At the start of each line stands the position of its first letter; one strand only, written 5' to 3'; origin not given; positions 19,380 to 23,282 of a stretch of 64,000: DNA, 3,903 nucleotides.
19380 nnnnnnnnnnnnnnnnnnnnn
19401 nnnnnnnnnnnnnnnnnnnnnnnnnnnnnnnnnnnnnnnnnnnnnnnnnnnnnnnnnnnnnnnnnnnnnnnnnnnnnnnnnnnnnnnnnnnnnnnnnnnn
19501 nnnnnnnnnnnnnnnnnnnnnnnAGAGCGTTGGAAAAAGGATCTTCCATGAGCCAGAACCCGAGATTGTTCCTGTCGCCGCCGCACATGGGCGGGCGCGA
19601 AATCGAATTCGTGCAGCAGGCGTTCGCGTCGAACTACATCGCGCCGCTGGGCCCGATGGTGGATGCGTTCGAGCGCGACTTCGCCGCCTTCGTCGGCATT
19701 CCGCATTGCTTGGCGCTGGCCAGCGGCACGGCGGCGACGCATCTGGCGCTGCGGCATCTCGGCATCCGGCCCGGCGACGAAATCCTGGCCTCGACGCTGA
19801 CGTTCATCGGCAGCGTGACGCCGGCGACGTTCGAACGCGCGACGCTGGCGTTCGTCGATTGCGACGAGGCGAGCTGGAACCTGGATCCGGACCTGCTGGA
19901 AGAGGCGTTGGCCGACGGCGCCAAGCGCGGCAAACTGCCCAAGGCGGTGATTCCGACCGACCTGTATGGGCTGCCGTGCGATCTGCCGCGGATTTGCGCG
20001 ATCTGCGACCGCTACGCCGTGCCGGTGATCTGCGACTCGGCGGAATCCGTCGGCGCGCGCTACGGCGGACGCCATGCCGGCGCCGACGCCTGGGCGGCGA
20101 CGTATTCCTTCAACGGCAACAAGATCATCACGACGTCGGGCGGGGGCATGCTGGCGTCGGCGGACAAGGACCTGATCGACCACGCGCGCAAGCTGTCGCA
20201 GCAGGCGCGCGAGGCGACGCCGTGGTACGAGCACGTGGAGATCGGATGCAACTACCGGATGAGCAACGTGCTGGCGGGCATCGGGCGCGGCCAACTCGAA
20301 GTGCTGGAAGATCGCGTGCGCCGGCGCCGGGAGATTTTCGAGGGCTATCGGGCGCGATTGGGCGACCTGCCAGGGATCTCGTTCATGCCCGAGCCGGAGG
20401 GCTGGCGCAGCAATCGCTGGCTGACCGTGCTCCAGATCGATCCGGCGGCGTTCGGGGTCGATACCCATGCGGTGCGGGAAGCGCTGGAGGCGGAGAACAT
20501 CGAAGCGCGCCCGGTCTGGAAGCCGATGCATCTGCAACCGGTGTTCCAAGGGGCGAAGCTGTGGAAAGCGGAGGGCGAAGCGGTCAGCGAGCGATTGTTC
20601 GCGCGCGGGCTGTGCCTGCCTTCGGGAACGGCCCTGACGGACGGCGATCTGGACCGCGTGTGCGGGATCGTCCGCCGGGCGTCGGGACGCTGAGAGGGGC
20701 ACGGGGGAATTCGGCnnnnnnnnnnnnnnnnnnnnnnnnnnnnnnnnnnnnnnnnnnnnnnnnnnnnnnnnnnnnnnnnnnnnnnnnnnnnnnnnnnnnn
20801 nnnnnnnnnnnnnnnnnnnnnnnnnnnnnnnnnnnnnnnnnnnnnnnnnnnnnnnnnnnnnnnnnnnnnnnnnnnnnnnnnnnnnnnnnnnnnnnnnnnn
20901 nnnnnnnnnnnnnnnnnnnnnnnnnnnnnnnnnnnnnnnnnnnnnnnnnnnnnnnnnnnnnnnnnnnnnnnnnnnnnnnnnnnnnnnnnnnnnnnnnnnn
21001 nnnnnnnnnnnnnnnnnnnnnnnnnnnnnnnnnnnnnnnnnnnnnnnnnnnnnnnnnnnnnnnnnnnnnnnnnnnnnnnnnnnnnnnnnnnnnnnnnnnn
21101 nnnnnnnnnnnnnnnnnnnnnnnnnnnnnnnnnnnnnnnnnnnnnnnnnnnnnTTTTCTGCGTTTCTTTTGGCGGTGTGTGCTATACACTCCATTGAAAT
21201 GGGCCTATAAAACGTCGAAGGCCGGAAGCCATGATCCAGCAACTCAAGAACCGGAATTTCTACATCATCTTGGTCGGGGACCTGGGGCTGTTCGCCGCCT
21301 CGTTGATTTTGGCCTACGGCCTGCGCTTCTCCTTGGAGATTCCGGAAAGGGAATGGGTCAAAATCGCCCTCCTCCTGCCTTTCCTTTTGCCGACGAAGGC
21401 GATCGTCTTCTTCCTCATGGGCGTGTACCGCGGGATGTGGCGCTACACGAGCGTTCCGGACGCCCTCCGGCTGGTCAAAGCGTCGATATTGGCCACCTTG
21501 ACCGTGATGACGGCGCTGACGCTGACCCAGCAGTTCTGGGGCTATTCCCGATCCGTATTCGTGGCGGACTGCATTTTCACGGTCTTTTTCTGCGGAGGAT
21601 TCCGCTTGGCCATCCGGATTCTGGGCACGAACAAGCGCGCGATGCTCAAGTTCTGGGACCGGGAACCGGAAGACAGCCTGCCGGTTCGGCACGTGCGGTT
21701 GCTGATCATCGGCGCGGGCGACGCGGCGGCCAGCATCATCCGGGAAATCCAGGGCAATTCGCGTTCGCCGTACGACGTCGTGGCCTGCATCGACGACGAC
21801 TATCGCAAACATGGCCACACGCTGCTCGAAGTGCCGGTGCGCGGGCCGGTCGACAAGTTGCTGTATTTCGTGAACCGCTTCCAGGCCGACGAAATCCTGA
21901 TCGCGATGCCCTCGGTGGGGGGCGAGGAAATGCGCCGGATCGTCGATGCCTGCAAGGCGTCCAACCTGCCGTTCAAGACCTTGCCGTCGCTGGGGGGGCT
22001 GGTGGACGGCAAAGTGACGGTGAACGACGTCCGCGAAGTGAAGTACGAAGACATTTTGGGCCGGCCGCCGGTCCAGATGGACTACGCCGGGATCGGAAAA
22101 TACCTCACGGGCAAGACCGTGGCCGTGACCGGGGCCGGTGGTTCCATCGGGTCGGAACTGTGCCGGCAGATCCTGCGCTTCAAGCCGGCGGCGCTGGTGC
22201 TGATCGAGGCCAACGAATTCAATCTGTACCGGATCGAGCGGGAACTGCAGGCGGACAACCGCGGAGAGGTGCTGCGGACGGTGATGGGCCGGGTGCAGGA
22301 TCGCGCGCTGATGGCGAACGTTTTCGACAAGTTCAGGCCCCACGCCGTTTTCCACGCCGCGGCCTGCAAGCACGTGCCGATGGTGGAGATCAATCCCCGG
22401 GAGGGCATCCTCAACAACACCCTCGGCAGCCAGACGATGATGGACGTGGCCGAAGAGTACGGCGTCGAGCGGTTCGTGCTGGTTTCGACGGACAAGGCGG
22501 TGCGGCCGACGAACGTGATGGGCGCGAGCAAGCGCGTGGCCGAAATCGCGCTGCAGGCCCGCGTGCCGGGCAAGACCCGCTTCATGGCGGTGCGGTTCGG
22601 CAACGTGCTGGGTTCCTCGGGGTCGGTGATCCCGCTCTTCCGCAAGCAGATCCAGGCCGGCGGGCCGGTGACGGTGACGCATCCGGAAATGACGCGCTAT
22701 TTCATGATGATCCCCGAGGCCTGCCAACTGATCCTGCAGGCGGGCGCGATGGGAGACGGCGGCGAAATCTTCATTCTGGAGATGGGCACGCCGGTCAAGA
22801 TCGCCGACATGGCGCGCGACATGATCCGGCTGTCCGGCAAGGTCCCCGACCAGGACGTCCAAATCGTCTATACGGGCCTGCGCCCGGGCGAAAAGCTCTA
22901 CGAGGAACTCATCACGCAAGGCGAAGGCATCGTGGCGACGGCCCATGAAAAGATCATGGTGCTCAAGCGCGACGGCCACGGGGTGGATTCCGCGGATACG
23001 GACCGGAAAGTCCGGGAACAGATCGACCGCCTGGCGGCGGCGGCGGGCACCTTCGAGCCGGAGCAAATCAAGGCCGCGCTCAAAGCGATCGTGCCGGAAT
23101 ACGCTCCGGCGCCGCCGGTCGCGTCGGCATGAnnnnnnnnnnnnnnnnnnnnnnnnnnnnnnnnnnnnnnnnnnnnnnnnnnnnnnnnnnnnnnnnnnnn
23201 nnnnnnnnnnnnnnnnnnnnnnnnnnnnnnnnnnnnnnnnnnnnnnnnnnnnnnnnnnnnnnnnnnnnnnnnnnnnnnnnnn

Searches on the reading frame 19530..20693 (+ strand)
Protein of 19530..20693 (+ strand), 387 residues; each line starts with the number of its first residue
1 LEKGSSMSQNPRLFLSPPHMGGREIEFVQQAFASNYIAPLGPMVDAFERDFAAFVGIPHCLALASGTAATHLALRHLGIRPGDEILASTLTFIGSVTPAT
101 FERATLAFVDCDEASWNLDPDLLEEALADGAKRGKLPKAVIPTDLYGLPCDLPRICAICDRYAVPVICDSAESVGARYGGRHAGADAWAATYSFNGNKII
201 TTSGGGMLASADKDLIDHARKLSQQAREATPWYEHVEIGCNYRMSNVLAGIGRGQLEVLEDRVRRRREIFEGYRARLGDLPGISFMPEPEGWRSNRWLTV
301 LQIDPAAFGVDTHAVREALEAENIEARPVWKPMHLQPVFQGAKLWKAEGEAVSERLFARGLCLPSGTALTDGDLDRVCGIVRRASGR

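Call 22: search_protein_families(library=ncbifam, proteins=[window:19530-20693:+], max_evalue=0.001)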
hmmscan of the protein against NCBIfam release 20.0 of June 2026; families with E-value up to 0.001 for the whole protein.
window:19530-20693:+ (387 aa): 13 families
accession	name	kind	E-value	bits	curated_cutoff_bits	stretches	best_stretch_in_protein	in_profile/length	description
TIGR04181.1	NHT_00031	hypoth_equivalog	5.2e-96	321.6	420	1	14-366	2-359/359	LegC family aminotransferase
TIGR03588.1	PseC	equivalog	5.2e-65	219.8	423.5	1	23-383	12-378/380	UDP-4-amino-4,6-dideoxy-N-acetyl-beta-L-altrosamine transaminase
NF008658.2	PRK11658.1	equivalog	2.7e-47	161.2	631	1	13-382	5-374/379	UDP-4-amino-4-deoxy-L-arabinose aminotransferase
TIGR04427.1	PLP_DesI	equivalog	7.6e-46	157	650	1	19-384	27-382/390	dTDP-4-dehydro-6-deoxyglucose aminotransferase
NF008687.0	PRK11706.1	equivalog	1.4e-36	126.1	375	1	16-381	5-370/375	dTDP-4-amino-4,6-dideoxygalactose transaminase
NF011936.0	PRK15407.1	equivalog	5.1e-31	107.8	423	2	40-219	63-244/440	lipopolysaccharide biosynthesis protein RfbH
TIGR02379.1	ECA_wecE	subfamily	6.2e-26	91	434.85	1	17-280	6-271/376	dTDP-4-amino-4,6-dideoxy-D-glucose transaminase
NF006810.0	PRK09331.1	subfamily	5.8e-06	25.3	301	1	42-223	65-247/397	Sep-tRNA:Cys-tRNA synthetase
NF004650.0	PRK05994.1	equivalog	1.3e-05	24.2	667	1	27-171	48-186/427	O-acetylhomoserine aminocarboxypropyltransferase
TIGR01326.1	OAH_OAS_sulfhy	subfamily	0.0002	20.2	495.1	1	40-171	55-180/418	O-acetylhomoserine aminocarboxypropyltransferase/cysteine synthase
NF005871.0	PRK07811.1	equivalog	0.0002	20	513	1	36-89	55-107/389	cystathionine gamma-synthase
TIGR02539.1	SepCysS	equivalog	0.00029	20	365.25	1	42-186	51-200/370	O-phospho-L-seryl-tRNA:Cys-tRNA synthase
NF006096.0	PRK08248.1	equivalog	0.0005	18.8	726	1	34-170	56-186/431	homocysteine synthase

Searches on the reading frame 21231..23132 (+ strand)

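Call 5: search_protein_families(library=pfam, proteins=[window:21231-23132:+], max_evalue=0.01)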
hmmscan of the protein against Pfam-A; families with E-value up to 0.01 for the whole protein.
window:21231-23132:+ (633 aa): 10 families
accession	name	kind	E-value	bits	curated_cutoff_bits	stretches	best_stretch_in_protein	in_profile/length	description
PF02719.21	Polysacc_synt_2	-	1.6e-117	392.3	20.2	1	297-579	1-292/293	Polysaccharide biosynthesis protein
PF01370.27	Epimerase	-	3.3e-21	76.2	20.9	1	297-513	1-236/240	NAD dependent epimerase/dehydratase family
PF16363.11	GDP_Man_Dehyd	-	4.4e-14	53.1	27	1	299-421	2-130/332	GDP-mannose 4,6 dehydratase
PF13727.12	CoA_binding_3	-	5.6e-13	49.7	25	1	63-248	3-171/175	CoA-binding domain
PF04321.23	RmlD_sub_bind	-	2.7e-09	37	27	1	297-464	3-156/287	RmlD substrate binding domain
PF01073.25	3Beta_HSD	-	1.8e-06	27.7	22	1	298-426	1-122/280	3-beta hydroxysteroid dehydrogenase/isomerase family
PF13460.12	NAD_binding_10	-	9.8e-05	22.7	27.2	1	301-425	1-103/184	NAD(P)H-binding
PF07993.18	NAD_binding_4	-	0.0031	17.2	20.1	0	299-432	1-148/258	Male sterility protein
PF00106.31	adh_short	-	0.0033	17.4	26.6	1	295-368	1-71/195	short chain dehydrogenase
PF17836.7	PglD_N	-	0.0086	17.1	23.4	0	156-210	1-50/78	PglD N-terminal domain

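Call 6: search_protein_families(library=ncbifam, proteins=[window:21231-23132:+], max_evalue=0.01)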
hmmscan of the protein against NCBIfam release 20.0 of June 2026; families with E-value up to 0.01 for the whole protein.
window:21231-23132:+ (633 aa): 31 families (the best 25 are shown)
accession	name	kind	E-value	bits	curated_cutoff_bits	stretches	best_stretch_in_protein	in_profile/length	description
TIGR03589.1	PseB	equivalog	2.7e-53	181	407.75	1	293-579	3-280/324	UDP-N-acetylglucosamine 4,6-dehydratase (inverting)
TIGR04130.1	FnlA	equivalog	2.3e-40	138.5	730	1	294-571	4-275/337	UDP-N-acetylglucosamine 4,6-dehydratase/5-epimerase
TIGR03025.1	EPS_sugtrans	subfamily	2.2e-21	76.6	295.55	1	16-273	2-243/445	exopolysaccharide biosynthesis polyprenyl glycosylphosphotransferase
TIGR03023.1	WcaJ_sugtrans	equivalog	1.2e-19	71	410.75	1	17-272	3-247/453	undecaprenyl-phosphate glucose phosphotransferase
TIGR03022.1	WbaP_sugtrans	subfamily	2.1e-12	47.1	403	1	14-267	2-238/456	undecaprenyl-phosphate galactose phosphotransferase WbaP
TIGR01179.1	galE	equivalog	2.2e-12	46.4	262.3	1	297-460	2-177/332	UDP-glucose 4-epimerase GalE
TIGR01181.1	dTDP_gluc_dehyt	equivalog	2.7e-11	43.1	365.1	1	298-422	3-127/321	dTDP-glucose 4,6-dehydratase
TIGR04180.1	EDH_00030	hypoth_equivalog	4.9e-10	39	475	1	297-422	1-123/297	NAD-dependent 4,6-dehydratase LegB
TIGR01214.1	rmlD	equivalog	9.8e-10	38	224.05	1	296-464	1-155/285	dTDP-4-dehydrorhamnose reductase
TIGR02622.1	CDP_4_6_dhtase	equivalog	8.9e-08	31.6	278.45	1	294-426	4-135/352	CDP-glucose 4,6-dehydratase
NF007956.0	PRK10675.1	subfamily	3.3e-07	29.7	394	1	297-420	3-124/338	UDP-glucose 4-epimerase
NF007490.0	PRK10084.1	subfamily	4.3e-07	29.2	649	1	297-411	3-115/361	dTDP-glucose 4,6-dehydratase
NF007582.0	PRK10217.1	equivalog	5.7e-07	29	698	1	295-410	2-115/355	dTDP-glucose 4,6-dehydratase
TIGR03466.1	HpnA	hypoth_equivalog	1.3e-06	27.5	367.65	1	296-424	2-117/327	hopanoid-associated sugar epimerase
NF004526.0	PRK05872.1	subfamily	7e-06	25.3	276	1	291-366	7-78/297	short-chain dehydrogenase/reductase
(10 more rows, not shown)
